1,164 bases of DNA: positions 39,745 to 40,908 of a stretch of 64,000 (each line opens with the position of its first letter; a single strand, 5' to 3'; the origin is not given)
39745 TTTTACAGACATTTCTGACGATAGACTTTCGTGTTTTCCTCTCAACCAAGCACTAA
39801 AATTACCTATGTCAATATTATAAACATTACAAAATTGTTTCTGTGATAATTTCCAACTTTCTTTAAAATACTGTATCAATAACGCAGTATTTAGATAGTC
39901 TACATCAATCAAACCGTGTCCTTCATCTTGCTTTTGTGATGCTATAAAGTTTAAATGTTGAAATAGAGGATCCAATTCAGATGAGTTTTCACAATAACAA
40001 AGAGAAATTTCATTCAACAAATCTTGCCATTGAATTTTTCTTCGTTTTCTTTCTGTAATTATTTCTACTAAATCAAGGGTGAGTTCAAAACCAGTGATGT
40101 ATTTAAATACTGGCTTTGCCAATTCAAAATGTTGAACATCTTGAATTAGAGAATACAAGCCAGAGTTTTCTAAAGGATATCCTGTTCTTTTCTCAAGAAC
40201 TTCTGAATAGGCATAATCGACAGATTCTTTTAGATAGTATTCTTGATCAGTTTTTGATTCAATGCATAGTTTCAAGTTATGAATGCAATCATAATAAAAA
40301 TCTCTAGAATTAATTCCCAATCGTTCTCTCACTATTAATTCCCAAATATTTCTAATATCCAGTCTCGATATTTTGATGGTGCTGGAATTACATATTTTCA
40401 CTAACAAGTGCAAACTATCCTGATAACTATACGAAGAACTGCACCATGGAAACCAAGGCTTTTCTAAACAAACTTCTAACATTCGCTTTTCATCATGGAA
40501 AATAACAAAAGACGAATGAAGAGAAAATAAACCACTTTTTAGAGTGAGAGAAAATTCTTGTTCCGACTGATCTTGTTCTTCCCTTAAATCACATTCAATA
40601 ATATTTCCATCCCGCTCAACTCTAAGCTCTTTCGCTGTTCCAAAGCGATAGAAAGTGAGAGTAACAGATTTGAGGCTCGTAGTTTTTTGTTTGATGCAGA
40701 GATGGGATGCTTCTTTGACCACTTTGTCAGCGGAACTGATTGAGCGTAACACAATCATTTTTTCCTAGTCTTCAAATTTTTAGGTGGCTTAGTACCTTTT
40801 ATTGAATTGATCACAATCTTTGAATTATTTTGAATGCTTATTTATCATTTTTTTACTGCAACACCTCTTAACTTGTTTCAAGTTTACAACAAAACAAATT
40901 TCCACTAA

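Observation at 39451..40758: Eukaryotic protein with two tandem lambda-repressor-like HTH repeats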

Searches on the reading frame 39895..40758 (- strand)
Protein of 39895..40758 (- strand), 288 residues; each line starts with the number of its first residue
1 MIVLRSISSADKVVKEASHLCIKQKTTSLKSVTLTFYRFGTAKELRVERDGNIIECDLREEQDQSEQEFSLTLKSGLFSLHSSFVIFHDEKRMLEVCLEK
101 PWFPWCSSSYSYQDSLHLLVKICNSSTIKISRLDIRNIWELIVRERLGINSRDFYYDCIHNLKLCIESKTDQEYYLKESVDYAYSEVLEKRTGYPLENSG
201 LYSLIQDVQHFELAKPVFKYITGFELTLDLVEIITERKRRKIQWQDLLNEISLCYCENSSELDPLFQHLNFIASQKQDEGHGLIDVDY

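Call 74: search_solved_structures(query=A6, max_evalue=10, show_alignments=0)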
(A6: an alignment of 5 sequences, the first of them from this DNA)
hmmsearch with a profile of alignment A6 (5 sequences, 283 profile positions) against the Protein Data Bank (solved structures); distinct sequences matched with E-value up to 10: 4.
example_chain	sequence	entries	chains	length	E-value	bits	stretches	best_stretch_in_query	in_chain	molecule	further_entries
7cn6_A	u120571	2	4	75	0.092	15.1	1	44-95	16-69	Protein spackle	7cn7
6x6o_A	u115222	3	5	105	0.18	14.2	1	44-96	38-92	Protein spackle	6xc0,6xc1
7sg1_E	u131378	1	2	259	1.7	11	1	10-55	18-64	T-cell receptor, xpa5, beta chain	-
7sg2_E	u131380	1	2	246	1.8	10.9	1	11-55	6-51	T-cell receptor, xpa5, beta chain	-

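Call 75: search_protein_families(library=pfam, alignment_id=A6, max_evalue=1)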
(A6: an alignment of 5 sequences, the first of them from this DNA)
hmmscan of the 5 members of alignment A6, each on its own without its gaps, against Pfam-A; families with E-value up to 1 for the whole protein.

A. member 1, seq(288 aa): 0 families

B. families by the number of members that match (of 5 scanned): 0 families
